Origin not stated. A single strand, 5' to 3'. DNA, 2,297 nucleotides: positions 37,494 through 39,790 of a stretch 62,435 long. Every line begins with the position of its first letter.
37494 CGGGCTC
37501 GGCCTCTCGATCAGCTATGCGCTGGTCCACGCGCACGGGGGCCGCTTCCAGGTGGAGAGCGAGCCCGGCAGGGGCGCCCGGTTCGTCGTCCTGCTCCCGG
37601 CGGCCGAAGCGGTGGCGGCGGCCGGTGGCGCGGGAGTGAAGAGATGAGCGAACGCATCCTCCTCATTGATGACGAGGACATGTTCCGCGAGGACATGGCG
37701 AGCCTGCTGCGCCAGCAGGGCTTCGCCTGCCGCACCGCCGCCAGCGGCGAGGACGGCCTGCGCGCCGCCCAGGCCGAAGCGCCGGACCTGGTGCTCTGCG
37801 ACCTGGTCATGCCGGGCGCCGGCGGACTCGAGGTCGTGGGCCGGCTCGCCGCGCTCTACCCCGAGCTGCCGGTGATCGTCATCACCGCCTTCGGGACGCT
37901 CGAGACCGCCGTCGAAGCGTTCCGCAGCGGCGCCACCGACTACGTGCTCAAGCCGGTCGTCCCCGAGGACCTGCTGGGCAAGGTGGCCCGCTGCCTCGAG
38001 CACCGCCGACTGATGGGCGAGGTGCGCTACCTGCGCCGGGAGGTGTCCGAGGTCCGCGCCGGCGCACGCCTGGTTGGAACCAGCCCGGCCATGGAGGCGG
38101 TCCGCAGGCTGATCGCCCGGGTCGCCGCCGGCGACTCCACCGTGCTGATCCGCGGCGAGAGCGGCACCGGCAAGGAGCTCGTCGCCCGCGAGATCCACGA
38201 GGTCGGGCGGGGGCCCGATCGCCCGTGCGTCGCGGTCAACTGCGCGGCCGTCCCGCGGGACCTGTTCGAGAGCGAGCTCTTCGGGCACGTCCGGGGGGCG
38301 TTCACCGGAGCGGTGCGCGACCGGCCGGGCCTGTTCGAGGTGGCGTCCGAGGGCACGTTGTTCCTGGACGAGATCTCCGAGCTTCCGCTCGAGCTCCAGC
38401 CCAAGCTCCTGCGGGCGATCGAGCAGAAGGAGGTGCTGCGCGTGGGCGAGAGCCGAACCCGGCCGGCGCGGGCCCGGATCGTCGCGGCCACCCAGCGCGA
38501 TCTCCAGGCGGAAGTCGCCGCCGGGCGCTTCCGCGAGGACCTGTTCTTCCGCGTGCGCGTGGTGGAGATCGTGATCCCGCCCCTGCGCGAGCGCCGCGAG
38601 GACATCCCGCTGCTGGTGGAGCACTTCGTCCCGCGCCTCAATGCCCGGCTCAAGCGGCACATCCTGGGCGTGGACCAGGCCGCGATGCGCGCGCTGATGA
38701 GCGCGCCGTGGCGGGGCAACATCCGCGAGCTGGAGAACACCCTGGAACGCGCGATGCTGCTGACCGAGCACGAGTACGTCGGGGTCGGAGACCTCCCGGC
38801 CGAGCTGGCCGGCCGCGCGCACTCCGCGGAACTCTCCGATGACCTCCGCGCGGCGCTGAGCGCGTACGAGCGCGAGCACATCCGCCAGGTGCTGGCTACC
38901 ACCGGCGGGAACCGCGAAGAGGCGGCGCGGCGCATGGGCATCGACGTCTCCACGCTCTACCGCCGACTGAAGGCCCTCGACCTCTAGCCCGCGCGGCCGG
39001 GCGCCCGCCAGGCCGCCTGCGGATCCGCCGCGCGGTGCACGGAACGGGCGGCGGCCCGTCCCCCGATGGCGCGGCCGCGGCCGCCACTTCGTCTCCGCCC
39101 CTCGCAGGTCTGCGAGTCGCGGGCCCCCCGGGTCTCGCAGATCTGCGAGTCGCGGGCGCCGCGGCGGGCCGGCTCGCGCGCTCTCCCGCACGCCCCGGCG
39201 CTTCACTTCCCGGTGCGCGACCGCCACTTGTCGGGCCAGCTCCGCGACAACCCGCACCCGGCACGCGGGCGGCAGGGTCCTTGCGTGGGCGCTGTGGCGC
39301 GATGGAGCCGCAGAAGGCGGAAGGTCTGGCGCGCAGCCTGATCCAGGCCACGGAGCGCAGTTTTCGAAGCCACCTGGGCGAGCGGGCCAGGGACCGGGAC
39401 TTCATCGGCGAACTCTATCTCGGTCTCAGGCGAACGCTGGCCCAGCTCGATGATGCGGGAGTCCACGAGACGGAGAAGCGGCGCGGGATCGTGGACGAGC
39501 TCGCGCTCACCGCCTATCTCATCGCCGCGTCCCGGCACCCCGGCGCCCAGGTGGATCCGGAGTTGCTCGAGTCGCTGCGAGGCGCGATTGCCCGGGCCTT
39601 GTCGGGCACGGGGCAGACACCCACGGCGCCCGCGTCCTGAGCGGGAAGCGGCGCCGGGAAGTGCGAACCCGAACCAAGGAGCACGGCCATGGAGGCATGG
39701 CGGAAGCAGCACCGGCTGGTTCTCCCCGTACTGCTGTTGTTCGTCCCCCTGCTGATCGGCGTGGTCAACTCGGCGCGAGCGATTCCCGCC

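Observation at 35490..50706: Sigma-54/two-component-controlled cluster joining a Cyc2-like porin-cytochrome, a cupredoxin, an ACIII/Qrc-like quinone module and 13 further haems: candidate outer-membrane-to-quinone electron conduit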

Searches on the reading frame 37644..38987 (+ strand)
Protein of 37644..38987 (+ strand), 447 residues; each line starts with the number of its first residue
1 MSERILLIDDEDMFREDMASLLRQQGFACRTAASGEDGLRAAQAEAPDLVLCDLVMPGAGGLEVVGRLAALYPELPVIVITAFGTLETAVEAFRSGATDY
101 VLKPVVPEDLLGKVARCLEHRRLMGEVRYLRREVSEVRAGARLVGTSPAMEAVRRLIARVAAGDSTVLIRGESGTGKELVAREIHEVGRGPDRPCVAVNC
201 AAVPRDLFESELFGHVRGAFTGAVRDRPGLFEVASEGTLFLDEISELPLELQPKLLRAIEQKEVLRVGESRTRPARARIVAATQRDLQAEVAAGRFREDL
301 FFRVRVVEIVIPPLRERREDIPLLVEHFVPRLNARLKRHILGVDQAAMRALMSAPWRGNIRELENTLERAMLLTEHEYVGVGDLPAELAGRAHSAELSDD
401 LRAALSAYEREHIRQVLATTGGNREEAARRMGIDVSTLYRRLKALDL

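Call 8: search_protein_families(library=pfam, proteins=[window:37644-38987:+], max_evalue=0.01)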
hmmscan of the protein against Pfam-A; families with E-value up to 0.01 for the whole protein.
window:37644-38987:+ (447 aa): 11 families
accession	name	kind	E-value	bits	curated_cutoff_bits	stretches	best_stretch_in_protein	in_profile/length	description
PF00158.32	Sigma54_activat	-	2e-65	220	20.2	1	143-309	1-167/168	Sigma-54 interaction domain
PF00072.30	Response_reg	-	3.1e-28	98.6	30.2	1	5-114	1-110/111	Response regulator receiver domain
PF25601.1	AAA_lid_14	-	5e-26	90.8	27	1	315-396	1-82/87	AAA+ ATPase lid domain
PF14532.12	Sigma54_activ_2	-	2.6e-20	73.5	25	1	144-314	1-138/138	Sigma-54 interaction domain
PF02954.25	HTH_8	-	6.2e-12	45.5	22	1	408-444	5-41/42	Bacterial regulatory protein, Fis family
PF01078.27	Mg_chelatase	-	3.1e-08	33.7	20.3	1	222-283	93-156/207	Magnesium chelatase, subunit ChlI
PF07728.20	AAA_5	-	3.5e-08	34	22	1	167-283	2-121/139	AAA domain (dynein-related subfamily)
PF13191.12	AAA_16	-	0.00025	22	32.6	1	142-192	1-52/167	AAA ATPase domain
PF13245.12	AAA_19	-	0.00096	19.8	25.1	0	236-270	91-126/134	AAA domain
PF13518.12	HTH_28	-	0.00099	19.6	25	1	417-444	10-35/52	Helix-turn-helix domain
PF13556.12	HTH_30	-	0.0024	18.1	27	1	418-444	9-35/59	PucR C-terminal helix-turn-helix domain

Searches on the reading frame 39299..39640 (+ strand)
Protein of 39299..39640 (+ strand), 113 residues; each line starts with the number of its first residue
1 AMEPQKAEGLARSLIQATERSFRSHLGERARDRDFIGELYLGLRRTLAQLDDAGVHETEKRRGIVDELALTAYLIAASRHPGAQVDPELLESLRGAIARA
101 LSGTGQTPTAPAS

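Call 8: search_protein_families(library=pfam, proteins=[window:39299-39640:+], max_evalue=0.01)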
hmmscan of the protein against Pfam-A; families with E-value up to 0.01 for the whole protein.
window:39299-39640:+ (113 aa): 0 families

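Call 10: search_protein_families(library=ncbifam, proteins=[window:39299-39640:+], max_evalue=0.01)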
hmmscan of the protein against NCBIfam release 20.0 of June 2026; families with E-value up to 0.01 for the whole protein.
window:39299-39640:+ (113 aa): 0 families
